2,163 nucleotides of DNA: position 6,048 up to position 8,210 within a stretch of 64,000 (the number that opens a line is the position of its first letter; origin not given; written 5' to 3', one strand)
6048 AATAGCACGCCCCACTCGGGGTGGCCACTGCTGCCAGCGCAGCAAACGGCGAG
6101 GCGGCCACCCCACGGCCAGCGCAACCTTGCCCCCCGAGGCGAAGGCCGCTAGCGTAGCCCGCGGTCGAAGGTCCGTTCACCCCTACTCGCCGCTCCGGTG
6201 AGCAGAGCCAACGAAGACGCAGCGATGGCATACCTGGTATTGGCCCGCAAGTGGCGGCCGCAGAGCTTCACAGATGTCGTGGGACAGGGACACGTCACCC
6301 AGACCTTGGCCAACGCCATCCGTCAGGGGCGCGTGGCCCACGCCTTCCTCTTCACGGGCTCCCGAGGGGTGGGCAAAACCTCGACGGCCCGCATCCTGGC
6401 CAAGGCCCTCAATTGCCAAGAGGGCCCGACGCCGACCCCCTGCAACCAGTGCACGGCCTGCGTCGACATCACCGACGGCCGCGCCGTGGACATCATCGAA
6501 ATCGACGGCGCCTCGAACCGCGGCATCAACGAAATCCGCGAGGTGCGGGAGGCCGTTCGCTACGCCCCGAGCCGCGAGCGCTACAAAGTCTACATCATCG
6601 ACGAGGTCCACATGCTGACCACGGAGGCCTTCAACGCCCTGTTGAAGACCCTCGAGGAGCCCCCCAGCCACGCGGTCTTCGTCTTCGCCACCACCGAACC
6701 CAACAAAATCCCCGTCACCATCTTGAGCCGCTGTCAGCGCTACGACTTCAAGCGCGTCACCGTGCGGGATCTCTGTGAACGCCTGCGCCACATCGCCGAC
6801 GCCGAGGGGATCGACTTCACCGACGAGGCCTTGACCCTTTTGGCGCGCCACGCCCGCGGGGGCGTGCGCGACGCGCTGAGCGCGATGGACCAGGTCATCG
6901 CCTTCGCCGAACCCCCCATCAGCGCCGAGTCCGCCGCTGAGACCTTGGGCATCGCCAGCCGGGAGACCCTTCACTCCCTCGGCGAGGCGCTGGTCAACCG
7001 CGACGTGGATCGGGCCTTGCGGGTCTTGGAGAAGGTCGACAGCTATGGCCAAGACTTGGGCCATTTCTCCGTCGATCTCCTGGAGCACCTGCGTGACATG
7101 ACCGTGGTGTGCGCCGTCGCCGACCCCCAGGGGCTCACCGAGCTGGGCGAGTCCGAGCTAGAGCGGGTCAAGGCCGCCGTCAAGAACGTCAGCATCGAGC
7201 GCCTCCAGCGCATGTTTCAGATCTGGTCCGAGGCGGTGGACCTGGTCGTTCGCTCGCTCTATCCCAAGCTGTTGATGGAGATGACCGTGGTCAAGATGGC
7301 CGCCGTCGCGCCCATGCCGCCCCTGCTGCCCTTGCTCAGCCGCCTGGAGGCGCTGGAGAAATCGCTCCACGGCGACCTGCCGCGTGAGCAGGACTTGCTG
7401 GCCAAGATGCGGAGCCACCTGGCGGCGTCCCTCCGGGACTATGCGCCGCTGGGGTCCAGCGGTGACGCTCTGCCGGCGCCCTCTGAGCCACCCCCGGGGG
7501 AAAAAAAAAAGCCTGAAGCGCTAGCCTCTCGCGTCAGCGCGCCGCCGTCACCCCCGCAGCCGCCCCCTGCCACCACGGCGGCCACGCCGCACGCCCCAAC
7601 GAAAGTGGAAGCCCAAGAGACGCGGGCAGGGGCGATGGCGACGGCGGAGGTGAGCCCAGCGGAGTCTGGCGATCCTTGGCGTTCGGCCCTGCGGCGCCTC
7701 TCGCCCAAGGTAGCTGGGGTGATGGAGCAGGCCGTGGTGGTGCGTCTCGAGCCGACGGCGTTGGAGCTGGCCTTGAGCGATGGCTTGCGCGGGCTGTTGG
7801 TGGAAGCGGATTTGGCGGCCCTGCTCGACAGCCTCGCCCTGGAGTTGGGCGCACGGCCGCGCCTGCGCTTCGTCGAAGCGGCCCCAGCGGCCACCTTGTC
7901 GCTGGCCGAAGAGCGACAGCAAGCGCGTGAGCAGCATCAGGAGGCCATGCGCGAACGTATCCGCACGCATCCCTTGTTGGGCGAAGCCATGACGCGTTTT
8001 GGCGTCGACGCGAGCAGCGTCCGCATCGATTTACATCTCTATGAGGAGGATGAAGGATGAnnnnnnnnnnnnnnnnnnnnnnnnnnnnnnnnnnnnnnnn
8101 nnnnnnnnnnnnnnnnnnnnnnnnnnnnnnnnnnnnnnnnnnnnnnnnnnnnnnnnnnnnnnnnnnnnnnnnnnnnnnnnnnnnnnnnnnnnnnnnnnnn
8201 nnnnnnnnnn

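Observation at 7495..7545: dnaX carries an in-frame A10 run with an A_AAA_AAG slippery heptamer and an immediate -1-frame stop, a tau/gamma recoding signature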

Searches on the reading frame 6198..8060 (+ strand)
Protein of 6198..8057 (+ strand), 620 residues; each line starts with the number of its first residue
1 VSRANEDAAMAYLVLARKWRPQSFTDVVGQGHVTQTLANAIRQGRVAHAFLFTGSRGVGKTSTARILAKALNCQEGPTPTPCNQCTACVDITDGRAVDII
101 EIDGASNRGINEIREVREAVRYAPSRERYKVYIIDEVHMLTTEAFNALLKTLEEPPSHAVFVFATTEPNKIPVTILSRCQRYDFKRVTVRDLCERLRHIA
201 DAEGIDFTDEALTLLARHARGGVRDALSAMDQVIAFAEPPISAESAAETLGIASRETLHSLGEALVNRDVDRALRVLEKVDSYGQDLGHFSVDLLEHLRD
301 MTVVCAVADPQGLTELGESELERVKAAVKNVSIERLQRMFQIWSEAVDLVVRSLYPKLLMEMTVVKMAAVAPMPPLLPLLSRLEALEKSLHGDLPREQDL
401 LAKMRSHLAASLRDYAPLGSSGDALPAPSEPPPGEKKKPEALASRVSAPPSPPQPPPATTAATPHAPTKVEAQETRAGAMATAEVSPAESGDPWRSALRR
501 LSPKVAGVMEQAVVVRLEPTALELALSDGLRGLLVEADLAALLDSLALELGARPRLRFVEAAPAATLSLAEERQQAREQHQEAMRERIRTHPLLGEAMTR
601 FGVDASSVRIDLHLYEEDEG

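Call 7: search_protein_families(library=pfam, proteins=[window:6225-8057:+], max_evalue=0.01)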
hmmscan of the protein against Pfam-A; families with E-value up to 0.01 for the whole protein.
window:6225-8057:+ (611 aa): 17 families
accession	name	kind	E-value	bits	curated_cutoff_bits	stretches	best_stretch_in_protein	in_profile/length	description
PF13177.12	DNA_pol3_delta2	-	5.4e-45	153.7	27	1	21-178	2-160/161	DNA polymerase III, delta subunit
PF12169.13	DNA_pol3_gamma3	-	8.7e-22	77.9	24.4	1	232-372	1-141/143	DNA polymerase III subunits gamma and tau domain III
PF22608.2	DNAX_ATPase_lid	-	2.2e-14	53.4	27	1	184-228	3-47/49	DNA polymerase III clamp loader subunit, ATPase lid domain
PF00004.35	AAA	-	2.8e-12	47.6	21.2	1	42-172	2-125/131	ATPase family associated with various cellular activities (AAA)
PF07728.20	AAA_5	-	1e-07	32.5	22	1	41-145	2-92/139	AAA domain (dynein-related subfamily)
PF13401.12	AAA_22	-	3.6e-07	31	27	1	41-154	8-120/130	AAA domain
PF05496.18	RuvB_N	-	2.3e-06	27.9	27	1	11-73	2-68/159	Holliday junction DNA helicase RuvB P-loop domain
PF13604.12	AAA_30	-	1.5e-05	25.2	27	1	40-148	20-117/191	AAA domain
PF06068.19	TIP49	-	5.3e-05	23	23.8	0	122-156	277-310/347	TIP49 P-loop domain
PF13245.12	AAA_19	-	0.00015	22.4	25.1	1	31-149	4-119/134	AAA domain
PF13191.12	AAA_16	-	0.00019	22.4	32.6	1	19-148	3-161/167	AAA ATPase domain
PF05970.20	PIF1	-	0.001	19.1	25.9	1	22-144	7-127/223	PIF1-like helicase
PF12775.13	AAA_7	-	0.0021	18.1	25.8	0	38-63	33-58/181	P-loop containing dynein motor region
PF13173.12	AAA_14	-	0.0026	18.2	27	1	40-146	4-88/129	AAA domain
PF07724.20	AAA_2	-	0.003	18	27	1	40-145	5-101/166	AAA domain (Cdc48 subfamily)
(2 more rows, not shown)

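Call 8: find_related_loci(query=window:6225-8057:+, collection=genome_contigs, flank=3000)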
Query window:6225-8057:+ (611 aa) in genome_contigs; peptide patterns used: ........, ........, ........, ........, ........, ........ (x = any residue, [..] = any of these).
600 stretches matched a pattern (row limit reached: there are more); 600 encode a relative of the query (tblastn E <= 1e-3); the best 80 are kept; 80 distinct loci.
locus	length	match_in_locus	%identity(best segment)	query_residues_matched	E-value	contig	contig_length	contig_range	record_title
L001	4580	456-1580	50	1-375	9e-129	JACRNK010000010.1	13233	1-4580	MAG: Deltaproteobacteria bacterium isolate NC_groundwater_1933_Pr3_S-0.2um_44_5 scaffold_61632, whole genome shotgun seq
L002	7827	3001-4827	41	1-600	4e-128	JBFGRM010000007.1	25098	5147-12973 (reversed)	MAG: Nitrospiraceae bacterium isolate Mix_sand04.2021.02.Z.16 k141_458576_length_25098_cov_13.4532, whole genome shotgun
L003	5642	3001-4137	53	3-381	1e-126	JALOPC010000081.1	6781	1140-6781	MAG: Syntrophales bacterium isolate Prado119 scaffold_14080, whole genome shotgun sequence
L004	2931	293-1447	50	1-385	6e-131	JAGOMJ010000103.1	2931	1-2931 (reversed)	MAG: Smithella sp. isolate Go_SlDig_bin_11 Go_SlDig_135038_length_2931_cov_39.909058, whole genome shotgun sequence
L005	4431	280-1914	49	1-593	4e-125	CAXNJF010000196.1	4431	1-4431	MAG: Trichlorobacter sp. isolate MiH-14oct19-241 genome assembly, contig: MiH-14oct19-C47053, whole genome shotgun seque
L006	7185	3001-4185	49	1-389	2e-122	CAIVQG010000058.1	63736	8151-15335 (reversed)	MAG: uncultured delta proteobacterium isolate AlinenLipids_bin-4002 genome assembly, contig: bin-4002:58/83, whole genom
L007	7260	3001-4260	45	1-446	7e-123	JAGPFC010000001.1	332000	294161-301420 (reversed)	MAG: Smithella sp. isolate Gw_SlDig_bin_149 Gw_SlDig_15_length_332000_cov_17.256574, whole genome shotgun sequence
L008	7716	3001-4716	38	1-602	3e-121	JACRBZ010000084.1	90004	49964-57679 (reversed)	MAG: Deltaproteobacteria bacterium isolate NC_groundwater_1633_Pr3_B-0.1um_51_17 SR-2_scaffold_141_3026274, whole genome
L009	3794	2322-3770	43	1-519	2e-123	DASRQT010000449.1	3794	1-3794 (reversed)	MAG TPA_asm: Polyangia bacterium isolate SMAG_U4273 k141_601102, whole genome shotgun sequence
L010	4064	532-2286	38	1-592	3e-122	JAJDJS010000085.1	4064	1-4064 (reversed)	Desulfosarcina sp. OttesenSCG-928-A07 AH-928-A07_NODE_85, whole genome shotgun sequence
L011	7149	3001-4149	49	1-384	1e-117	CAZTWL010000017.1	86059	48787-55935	MAG TPA_asm: uncultured Verrucomicrobiota bacterium isolate SRP192927_co3_754 genome assembly, contig: NODE_393_length_8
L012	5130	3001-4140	46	1-381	5e-117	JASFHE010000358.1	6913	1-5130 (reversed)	MAG: Desulfobacteraceae bacterium isolate D0608M12metaG_Bin_560 D0608M12metaG_FD_scaffold_1008_c1, whole genome shotgun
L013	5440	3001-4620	39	1-592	6e-117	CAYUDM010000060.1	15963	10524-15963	MAG TPA_asm: uncultured Smithella sp. isolate binchicken_co42_513 genome assembly, contig: NODE_5156_length_15963_cov_5.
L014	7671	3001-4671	35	1-608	4e-116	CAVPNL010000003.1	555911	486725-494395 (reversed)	MAG: uncultured delta proteobacterium isolate MFD09779.bin.2.131 genome assembly, contig: contig_13951, whole genome sho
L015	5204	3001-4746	37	1-600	3e-114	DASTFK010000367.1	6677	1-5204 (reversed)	MAG TPA_asm: Nitrospira sp. isolate SMAG_U1 k141_1680738, whole genome shotgun sequence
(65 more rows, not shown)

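Call 9: find_homologous_proteins(query=window:6225-8057:+, max_evalue=1e-30)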
Query window:6225-8057:+ (611 aa): 8000 proteins with E <= 1e-30 among 8000 candidates; the best 120 are listed.
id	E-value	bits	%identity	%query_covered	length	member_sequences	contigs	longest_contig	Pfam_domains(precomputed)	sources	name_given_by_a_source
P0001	0.0e+0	1025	100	79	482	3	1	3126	PF12169.14,PF22608.3,PF13177.13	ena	-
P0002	1.2e-192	660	63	77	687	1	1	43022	PF12169.14,PF06068.20,PF00004.36,PF13401.13,PF22608.3,PF05496.19,PF13177.13,PF07728.21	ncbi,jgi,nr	ncbi:MAG: DNA polymerase III subunit gamma/tau [Myxococcota bacterium]|jgi:DNA polymerase-3 subunit 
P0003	2.5e-190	652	68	67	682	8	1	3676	PF12169.14,PF00004.36,PF13401.13,PF22608.3,PF05496.19,PF13177.13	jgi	-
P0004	1.6e-174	600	56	79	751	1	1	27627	PF12169.14,PF00004.36,PF13401.13,PF22608.3,PF05496.19,PF13177.13,PF07728.21,PF13191.13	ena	-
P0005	3.5e-164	566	61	70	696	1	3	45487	PF12169.14,PF00004.36,PF13401.13,PF22608.3,PF05496.19,PF13177.13,PF07728.21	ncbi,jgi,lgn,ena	ncbi:MAG: DNA polymerase III subunit gamma/tau [Bradymonadales bacterium]|jgi:DNA polymerase-3 subun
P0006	1.2e-163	564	47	99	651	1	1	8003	PF12169.14,PF07724.21,PF00004.36,PF13401.13,PF22608.3,PF05496.19,PF13177.13,PF07728.21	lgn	-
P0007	2.6e-160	553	57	74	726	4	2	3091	PF12169.14,PF00004.36,PF13401.13,PF22608.3,PF05496.19,PF13177.13,PF07728.21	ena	-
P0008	4.9e-160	552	62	65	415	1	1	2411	PF12169.14,PF00004.36,PF13401.13,PF22608.3,PF05496.19,PF13177.13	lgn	-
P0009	3.0e-159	550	42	99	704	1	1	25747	PF12169.14,PF00004.36,PF13401.13,PF22608.3,PF05496.19,PF13177.13,PF07728.21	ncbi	-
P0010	4.2e-159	549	57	72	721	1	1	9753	PF12169.14,PF00004.36,PF13401.13,PF22608.3,PF05496.19,PF13177.13,PF07728.21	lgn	-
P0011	9.8e-159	548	56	74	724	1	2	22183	PF12169.14,PF00004.36,PF13401.13,PF22608.3,PF05496.19,PF13177.13,PF07728.21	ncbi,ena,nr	ncbi:MAG: DNA polymerase III subunit gamma/tau [Proteobacteria bacterium]|nr:DNA polymerase III subu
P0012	1.1e-158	548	55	77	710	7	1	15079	PF12169.14,PF00004.36,PF22608.3,PF05496.19,PF13177.13,PF07728.21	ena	-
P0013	3.4e-158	546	54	81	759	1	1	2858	PF12169.14,PF00004.36,PF22608.3,PF05496.19,PF13177.13,PF07728.21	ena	-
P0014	3.8e-157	543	54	79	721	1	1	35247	PF12169.14,PF00004.36,PF13401.13,PF22608.3,PF05496.19,PF13177.13,PF07728.21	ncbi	-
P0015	4.0e-156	539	62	65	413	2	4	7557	PF12169.14,PF00004.36,PF13401.13,PF22608.3,PF05496.19,PF13177.13,PF07728.21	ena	-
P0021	8.3e-154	532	61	65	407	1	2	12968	PF12169.14,PF00004.36,PF13401.13,PF22608.3,PF05496.19,PF13177.13,PF07728.21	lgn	-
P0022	1.1e-153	531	60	65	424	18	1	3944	PF12169.14,PF06068.20,PF00004.36,PF13401.13,PF22608.3,PF05496.19,PF13177.13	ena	-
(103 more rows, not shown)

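Call 14: find_encoding_contigs(protein=P0001, flank=3000, max_places=4)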
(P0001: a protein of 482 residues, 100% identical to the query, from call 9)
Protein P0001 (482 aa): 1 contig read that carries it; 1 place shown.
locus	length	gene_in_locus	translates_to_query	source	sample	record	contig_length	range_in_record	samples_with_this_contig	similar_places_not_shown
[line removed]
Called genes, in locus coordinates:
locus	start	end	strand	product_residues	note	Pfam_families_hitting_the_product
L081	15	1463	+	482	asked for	PF13177:DNA_pol3_delta2, PF22608:DNAX_ATPase_lid, PF12169:DNA_pol3_gamma3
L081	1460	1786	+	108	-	PF02575:YbaB_DNA_bd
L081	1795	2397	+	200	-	PF21176:RecR_HhH, PF02132:RecR_ZnF (weak), PF01751:Toprim, PF13662:Toprim_4, PF21175:RecR_C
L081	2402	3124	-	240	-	?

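Call 15: find_encoding_contigs(protein=P0003, flank=3000, max_places=3)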
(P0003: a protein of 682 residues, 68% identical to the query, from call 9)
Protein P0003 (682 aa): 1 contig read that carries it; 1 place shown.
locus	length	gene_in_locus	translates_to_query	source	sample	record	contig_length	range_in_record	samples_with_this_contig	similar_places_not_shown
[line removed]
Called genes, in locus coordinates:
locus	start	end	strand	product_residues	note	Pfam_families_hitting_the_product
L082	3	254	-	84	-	?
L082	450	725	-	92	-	-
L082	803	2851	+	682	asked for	PF05496:RuvB_N (weak), PF13177:DNA_pol3_delta2, PF00004:AAA, PF13401:AAA_22 (faint), PF22608:DNAX_ATPase_lid, PF12169:DNA_pol3_gamma3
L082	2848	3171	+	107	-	PF02575:YbaB_DNA_bd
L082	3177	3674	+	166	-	?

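Call 16: find_encoding_contigs(protein=P0002, flank=3000, max_places=3)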
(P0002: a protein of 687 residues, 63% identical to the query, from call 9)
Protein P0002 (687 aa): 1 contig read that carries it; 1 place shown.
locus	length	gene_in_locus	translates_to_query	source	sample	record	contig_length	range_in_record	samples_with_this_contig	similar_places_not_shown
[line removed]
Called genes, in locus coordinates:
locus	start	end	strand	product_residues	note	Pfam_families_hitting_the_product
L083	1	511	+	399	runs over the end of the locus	-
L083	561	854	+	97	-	-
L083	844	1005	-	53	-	-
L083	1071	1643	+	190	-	-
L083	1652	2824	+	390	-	PF08308:PEGA (faint)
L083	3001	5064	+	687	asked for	PF05496:RuvB_N (weak), PF06068:TIP49 (faint), PF13177:DNA_pol3_delta2, PF00004:AAA, PF07728:AAA_5 (faint), PF13401:AAA_22 (weak), PF22608:DNAX_ATPase_lid, PF12169:DNA_pol3_gamma3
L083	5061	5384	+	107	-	PF02575:YbaB_DNA_bd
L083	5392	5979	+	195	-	PF21176:RecR_HhH, PF01751:Toprim, PF13662:Toprim_4, PF21175:RecR_C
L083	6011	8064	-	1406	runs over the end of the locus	PF13195:DUF4011 (weak), PF13086:AAA_11 (weak), PF13087:AAA_12, PF18741:MTES_1575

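Call 18: find_related_loci(query=window:6225-8057:+, collection=metagenome_contigs, flank=2500)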
Query window:6225-8057:+ (611 aa) in metagenome_contigs; peptide patterns used: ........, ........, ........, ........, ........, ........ (x = any residue, [..] = any of these).
600 stretches matched a pattern (row limit reached: there are more); 597 encode a relative of the query (tblastn E <= 1e-3); the best 80 are kept; 80 distinct loci.
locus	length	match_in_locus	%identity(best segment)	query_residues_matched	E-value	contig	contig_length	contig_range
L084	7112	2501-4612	55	1-604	5e-162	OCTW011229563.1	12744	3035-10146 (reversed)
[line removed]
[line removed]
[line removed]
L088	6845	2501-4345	38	1-600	8e-127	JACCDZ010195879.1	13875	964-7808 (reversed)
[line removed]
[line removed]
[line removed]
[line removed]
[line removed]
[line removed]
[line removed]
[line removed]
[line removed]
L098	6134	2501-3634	46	1-378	3e-113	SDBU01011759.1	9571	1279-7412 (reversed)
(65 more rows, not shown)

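Call 19: find_encoding_contigs(protein=P0008, flank=3000, max_places=3)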
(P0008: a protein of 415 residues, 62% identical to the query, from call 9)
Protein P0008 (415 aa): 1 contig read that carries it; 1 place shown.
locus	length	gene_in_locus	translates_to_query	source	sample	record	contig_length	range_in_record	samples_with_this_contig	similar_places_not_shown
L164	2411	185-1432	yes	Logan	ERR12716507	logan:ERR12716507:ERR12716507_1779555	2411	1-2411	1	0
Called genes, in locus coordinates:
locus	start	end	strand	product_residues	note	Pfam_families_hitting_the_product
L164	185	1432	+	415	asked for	PF05496:RuvB_N (weak), PF13177:DNA_pol3_delta2, PF13401:AAA_22 (faint), PF00004:AAA, PF22608:DNAX_ATPase_lid, PF12169:DNA_pol3_gamma3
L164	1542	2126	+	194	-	-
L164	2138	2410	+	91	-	?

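Call 20: find_encoding_contigs(protein=P0005, flank=3000, max_places=3)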
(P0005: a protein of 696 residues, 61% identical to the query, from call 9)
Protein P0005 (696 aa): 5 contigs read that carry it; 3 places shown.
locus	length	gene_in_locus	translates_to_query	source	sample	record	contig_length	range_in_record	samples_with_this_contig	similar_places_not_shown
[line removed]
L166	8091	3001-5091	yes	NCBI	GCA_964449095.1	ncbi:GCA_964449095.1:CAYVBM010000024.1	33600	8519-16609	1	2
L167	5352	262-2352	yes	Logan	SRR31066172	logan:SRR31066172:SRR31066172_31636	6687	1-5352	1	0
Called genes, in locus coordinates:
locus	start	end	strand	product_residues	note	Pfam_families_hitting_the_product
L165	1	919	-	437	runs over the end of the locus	PF05195:AMP_N, PF00557:Peptidase_M24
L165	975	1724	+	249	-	PF02223:Thymidylate_kin (faint)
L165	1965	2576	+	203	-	PF02545:Maf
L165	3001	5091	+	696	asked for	PF05496:RuvB_N (faint), PF13177:DNA_pol3_delta2, PF00004:AAA, PF07728:AAA_5 (faint), PF13401:AAA_22 (weak), PF22608:DNAX_ATPase_lid, PF12169:DNA_pol3_gamma3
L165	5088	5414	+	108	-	PF02575:YbaB_DNA_bd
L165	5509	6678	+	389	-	PF04055:Radical_SAM, PF12544:LAM_C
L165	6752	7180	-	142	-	PF03652:RuvX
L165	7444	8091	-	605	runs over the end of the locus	PF07973:tRNA_SAD, PF00587:tRNA-synt_2b, PF03129:HGTP_anticodon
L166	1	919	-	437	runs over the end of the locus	PF05195:AMP_N, PF00557:Peptidase_M24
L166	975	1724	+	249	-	PF02223:Thymidylate_kin (faint)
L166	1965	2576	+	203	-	PF02545:Maf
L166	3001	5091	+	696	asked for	PF05496:RuvB_N (faint), PF13177:DNA_pol3_delta2, PF00004:AAA, PF07728:AAA_5 (faint), PF13401:AAA_22 (weak), PF22608:DNAX_ATPase_lid, PF12169:DNA_pol3_gamma3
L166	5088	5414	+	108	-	PF02575:YbaB_DNA_bd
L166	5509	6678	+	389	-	PF04055:Radical_SAM, PF12544:LAM_C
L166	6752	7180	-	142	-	PF03652:RuvX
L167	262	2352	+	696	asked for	PF05496:RuvB_N (faint), PF13177:DNA_pol3_delta2, PF00004:AAA, PF07728:AAA_5 (faint), PF13401:AAA_22 (weak), PF22608:DNAX_ATPase_lid, PF12169:DNA_pol3_gamma3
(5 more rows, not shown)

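Call 29: find_encoding_contigs(protein=P0022, flank=2500, max_places=3)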
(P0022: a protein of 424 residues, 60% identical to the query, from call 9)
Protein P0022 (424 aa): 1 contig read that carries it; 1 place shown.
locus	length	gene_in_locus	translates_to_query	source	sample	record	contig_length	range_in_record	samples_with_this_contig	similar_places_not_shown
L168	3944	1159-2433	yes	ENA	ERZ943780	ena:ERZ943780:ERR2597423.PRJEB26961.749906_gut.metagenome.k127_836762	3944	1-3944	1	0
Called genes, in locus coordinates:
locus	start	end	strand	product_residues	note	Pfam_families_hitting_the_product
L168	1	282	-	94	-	?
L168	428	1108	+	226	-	PF00753:Lactamase_B, PF23023:Anti-Pycsar_Apyc1 (faint), PF12706:Lactamase_B_2 (weak)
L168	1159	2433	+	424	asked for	PF05496:RuvB_N (faint), PF06068:TIP49 (faint), PF13177:DNA_pol3_delta2, PF13401:AAA_22 (weak), PF00004:AAA, PF22608:DNAX_ATPase_lid, PF12169:DNA_pol3_gamma3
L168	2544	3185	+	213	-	-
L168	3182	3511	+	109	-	PF02575:YbaB_DNA_bd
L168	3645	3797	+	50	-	PF00468:Ribosomal_L34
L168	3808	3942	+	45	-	?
